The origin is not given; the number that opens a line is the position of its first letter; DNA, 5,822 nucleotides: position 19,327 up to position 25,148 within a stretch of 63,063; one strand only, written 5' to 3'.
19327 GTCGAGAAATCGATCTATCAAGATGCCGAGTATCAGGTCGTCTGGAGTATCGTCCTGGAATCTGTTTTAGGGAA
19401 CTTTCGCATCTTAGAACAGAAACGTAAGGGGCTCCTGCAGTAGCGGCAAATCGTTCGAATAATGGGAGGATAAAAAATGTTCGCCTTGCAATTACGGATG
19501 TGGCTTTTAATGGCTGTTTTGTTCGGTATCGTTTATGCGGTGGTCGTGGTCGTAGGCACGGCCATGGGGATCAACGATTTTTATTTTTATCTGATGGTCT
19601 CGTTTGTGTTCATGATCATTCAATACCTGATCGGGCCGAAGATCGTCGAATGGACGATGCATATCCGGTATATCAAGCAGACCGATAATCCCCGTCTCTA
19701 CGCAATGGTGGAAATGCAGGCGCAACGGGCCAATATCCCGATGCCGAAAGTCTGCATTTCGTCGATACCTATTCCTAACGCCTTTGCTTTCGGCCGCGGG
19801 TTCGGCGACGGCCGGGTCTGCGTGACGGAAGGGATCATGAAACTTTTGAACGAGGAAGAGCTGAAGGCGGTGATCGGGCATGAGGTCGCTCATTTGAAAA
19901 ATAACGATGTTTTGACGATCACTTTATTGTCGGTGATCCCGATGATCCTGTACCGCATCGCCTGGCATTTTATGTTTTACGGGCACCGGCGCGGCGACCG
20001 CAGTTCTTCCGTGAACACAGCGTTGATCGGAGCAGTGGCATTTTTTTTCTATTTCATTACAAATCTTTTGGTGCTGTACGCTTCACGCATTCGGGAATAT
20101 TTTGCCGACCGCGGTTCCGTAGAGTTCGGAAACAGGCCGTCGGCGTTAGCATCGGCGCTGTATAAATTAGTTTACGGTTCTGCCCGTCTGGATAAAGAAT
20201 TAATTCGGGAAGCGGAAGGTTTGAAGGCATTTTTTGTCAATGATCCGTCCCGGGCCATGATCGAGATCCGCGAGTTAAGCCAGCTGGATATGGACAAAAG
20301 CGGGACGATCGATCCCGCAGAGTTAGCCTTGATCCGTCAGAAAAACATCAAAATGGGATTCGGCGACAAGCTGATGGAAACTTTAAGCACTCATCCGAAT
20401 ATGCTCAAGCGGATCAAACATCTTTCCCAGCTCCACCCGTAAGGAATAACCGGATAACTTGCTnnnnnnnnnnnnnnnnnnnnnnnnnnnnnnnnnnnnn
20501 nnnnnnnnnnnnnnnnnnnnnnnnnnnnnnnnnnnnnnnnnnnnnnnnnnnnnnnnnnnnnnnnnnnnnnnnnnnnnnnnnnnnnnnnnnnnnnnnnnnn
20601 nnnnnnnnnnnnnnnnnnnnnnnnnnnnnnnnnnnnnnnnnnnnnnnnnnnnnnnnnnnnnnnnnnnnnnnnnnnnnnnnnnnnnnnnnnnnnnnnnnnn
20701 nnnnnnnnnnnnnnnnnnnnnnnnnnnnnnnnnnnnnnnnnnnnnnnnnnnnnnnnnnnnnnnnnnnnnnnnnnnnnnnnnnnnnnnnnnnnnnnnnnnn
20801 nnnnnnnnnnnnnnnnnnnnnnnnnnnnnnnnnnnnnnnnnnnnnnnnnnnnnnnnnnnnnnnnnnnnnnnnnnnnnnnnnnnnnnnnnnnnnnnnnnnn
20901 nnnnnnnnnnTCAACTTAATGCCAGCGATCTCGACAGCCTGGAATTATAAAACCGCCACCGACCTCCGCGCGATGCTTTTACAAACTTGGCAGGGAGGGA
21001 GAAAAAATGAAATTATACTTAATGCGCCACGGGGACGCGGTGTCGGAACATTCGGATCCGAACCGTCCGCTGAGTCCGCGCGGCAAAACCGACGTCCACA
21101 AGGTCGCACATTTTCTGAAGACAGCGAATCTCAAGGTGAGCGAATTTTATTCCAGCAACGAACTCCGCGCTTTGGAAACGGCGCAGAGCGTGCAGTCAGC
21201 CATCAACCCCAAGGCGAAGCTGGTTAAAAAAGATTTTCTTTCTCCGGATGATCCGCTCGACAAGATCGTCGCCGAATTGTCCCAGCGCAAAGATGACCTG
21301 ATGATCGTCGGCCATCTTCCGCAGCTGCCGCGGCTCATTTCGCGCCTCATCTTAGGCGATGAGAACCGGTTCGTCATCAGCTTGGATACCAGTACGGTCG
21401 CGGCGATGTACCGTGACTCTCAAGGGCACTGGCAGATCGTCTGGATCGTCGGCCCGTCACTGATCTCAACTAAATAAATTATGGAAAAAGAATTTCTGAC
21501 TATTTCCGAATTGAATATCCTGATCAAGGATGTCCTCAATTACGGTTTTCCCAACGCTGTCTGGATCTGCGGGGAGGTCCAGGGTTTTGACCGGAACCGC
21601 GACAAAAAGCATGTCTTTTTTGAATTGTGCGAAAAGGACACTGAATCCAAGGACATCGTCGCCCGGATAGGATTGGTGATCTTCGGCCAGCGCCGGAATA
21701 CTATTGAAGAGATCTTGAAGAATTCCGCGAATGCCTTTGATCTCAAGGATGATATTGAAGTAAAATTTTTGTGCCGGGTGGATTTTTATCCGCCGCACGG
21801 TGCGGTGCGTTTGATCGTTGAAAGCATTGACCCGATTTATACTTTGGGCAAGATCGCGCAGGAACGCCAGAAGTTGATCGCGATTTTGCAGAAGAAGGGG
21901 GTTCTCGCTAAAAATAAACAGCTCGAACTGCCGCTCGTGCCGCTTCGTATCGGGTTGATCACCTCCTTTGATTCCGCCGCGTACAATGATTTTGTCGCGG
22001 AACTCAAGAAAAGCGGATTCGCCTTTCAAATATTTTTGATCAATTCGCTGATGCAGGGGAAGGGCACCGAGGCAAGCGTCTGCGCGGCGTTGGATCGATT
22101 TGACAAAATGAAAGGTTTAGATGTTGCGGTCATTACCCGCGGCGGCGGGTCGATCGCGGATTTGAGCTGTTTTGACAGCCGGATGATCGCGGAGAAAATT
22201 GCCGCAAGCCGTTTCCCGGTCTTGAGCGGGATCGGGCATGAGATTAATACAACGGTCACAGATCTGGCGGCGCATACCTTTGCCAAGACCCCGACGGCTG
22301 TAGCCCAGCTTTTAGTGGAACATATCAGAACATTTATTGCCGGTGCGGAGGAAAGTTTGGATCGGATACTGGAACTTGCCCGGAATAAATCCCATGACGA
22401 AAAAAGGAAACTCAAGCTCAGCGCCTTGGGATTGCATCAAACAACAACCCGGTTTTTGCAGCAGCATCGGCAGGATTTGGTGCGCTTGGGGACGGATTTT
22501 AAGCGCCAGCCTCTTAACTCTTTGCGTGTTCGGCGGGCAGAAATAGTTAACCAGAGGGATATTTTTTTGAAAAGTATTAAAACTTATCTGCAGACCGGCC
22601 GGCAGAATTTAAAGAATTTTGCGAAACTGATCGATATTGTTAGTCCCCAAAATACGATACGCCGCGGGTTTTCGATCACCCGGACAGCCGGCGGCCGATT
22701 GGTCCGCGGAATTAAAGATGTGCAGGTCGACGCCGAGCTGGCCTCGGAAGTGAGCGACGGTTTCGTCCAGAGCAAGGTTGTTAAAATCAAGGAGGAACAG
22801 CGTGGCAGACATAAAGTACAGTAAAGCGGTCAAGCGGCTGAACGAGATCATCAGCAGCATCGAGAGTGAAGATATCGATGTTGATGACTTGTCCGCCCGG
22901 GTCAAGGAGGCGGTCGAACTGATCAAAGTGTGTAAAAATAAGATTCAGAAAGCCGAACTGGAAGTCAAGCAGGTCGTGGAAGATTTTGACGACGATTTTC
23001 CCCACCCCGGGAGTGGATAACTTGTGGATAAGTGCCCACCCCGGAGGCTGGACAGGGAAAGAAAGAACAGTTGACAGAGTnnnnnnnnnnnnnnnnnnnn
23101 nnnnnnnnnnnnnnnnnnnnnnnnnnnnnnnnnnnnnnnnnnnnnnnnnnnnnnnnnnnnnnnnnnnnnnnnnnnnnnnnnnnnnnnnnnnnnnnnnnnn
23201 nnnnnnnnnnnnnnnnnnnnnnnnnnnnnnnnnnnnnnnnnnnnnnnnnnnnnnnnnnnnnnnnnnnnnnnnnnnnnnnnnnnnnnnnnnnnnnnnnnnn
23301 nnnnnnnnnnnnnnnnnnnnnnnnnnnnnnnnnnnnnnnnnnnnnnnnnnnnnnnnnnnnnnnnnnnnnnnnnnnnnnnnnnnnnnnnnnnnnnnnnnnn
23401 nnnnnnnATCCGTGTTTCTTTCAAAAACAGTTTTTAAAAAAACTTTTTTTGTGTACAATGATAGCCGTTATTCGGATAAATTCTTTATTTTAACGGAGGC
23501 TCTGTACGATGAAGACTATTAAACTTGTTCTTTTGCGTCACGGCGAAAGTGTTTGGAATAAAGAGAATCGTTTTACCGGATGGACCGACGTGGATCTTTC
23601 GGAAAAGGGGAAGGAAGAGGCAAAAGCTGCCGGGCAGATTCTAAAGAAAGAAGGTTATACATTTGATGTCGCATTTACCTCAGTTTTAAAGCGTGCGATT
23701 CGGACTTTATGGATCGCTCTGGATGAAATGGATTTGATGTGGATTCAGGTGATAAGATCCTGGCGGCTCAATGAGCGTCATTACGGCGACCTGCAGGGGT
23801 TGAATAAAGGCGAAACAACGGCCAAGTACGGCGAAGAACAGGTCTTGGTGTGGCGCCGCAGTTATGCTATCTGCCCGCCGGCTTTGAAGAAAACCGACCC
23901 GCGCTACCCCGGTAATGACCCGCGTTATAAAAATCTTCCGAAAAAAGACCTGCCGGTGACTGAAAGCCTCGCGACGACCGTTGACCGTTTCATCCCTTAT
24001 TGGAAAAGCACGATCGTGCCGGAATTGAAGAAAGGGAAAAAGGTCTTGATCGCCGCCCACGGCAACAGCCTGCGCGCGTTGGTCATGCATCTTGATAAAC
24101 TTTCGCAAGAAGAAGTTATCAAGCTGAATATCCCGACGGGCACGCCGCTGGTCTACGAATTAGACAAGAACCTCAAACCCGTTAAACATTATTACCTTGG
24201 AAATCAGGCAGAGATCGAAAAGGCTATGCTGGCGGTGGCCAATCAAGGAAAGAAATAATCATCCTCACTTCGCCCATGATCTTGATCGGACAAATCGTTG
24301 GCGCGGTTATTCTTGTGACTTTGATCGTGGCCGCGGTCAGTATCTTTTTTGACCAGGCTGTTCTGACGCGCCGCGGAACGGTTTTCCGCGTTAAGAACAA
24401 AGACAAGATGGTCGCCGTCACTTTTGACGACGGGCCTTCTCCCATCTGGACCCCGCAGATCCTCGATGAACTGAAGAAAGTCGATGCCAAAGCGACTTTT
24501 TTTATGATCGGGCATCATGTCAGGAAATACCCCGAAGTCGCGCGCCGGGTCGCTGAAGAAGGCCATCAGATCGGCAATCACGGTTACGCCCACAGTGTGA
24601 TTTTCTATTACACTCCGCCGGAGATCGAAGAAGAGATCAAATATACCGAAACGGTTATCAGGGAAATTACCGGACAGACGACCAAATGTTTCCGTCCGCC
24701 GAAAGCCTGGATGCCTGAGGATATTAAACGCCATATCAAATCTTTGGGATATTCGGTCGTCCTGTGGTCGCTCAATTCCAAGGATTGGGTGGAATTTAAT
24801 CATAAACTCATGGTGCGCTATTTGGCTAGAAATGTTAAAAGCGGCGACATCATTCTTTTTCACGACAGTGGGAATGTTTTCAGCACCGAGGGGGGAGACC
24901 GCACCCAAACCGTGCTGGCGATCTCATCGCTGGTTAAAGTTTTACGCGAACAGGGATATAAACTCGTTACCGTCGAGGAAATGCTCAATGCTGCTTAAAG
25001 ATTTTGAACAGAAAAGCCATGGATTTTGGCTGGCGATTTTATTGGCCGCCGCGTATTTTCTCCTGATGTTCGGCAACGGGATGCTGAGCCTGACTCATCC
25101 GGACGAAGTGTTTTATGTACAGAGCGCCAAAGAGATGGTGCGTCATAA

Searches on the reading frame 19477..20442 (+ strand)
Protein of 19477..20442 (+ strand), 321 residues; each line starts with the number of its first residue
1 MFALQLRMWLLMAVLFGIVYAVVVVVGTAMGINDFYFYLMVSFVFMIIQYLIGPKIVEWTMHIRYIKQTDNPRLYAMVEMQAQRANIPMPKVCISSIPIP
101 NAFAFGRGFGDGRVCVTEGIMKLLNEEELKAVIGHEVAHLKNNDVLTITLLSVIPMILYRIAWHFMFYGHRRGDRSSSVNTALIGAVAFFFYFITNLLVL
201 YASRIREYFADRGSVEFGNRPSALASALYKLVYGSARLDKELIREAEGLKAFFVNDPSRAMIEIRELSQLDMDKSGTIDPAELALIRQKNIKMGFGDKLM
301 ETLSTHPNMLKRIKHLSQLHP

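Call 61: search_protein_families(library=pfam, proteins=[window:19477-20442:+], max_evalue=0.00001)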
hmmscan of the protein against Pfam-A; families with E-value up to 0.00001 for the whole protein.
window:19477-20442:+ (321 aa): 1 family
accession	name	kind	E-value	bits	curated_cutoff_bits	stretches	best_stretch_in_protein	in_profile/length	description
PF01435.24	Peptidase_M48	-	1.3e-38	133.1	20.3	1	70-318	3-184/186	Peptidase family M48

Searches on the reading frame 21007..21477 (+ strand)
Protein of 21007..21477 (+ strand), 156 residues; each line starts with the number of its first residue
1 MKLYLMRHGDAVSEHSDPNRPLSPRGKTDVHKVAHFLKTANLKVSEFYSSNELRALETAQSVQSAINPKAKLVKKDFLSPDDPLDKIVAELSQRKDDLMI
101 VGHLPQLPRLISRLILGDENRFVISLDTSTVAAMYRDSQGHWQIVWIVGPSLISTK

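Call 69: search_protein_families(library=pfam, proteins=[window:21007-21477:+], max_evalue=0.00001)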
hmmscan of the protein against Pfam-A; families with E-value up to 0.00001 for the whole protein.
window:21007-21477:+ (156 aa): 1 family
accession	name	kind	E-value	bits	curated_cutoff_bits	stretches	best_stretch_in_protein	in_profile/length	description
PF00300.27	His_Phos_1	-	6.3e-09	36.2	21.7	1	3-69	1-70/194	Histidine phosphatase superfamily (branch 1)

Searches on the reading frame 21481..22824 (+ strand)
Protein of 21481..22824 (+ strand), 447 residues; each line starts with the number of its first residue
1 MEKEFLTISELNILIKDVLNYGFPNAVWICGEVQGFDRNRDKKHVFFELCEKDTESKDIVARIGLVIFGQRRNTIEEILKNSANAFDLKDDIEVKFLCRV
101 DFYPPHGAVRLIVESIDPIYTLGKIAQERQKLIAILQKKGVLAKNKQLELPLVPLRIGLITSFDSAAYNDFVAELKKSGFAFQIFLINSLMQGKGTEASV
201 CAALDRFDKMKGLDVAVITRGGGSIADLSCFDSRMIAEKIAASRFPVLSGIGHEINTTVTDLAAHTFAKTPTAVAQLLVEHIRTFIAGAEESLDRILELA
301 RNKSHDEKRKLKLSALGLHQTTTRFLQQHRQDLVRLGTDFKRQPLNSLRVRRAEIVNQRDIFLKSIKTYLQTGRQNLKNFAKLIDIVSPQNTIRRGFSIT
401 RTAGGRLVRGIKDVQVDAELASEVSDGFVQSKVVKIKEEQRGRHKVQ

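Call 61: search_protein_families(library=pfam, proteins=[window:21481-22824:+], max_evalue=0.00001)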
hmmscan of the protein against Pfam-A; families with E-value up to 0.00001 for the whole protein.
window:21481-22824:+ (447 aa): 2 families
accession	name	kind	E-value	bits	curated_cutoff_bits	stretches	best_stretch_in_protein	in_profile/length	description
PF02601.20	Exonuc_VII_L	-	6.3e-67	226.7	35.9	1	142-431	2-314/315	Exonuclease VII, large subunit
PF13742.12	tRNA_anti_2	-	1.4e-16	60.9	27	1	6-117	1-95/95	OB-fold nucleic acid binding domain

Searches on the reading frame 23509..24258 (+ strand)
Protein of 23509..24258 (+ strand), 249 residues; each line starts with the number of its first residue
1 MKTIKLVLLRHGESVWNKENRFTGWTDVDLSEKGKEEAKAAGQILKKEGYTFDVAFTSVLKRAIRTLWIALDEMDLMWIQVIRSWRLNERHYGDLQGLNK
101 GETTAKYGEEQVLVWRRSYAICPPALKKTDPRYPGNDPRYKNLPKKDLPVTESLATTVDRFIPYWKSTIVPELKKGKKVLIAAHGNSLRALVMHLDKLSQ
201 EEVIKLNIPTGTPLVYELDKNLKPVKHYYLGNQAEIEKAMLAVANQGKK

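Call 69: search_protein_families(library=pfam, proteins=[window:23509-24258:+], max_evalue=0.00001)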
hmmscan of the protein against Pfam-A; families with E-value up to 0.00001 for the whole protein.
window:23509-24258:+ (249 aa): 1 family
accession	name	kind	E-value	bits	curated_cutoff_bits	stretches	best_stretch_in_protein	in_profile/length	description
PF00300.27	His_Phos_1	-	1.4e-34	119.9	21.7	1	6-124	1-114/194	Histidine phosphatase superfamily (branch 1)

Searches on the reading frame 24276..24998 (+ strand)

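Call 8: search_protein_families(library=pfam, proteins=[window:24276-24998:+], max_evalue=0.001)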
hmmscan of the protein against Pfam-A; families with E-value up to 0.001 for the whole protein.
window:24276-24998:+ (240 aa): 2 families
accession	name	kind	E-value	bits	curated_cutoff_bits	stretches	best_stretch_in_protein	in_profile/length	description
PF01522.26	Polysacc_deac_1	-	7.5e-37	126.5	23.1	1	40-162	3-124/124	Polysaccharide deacetylase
PF03065.20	Glyco_hydro_57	-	4e-07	30.1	21.2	1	85-164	90-171/291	Glycosyl hydrolase family 57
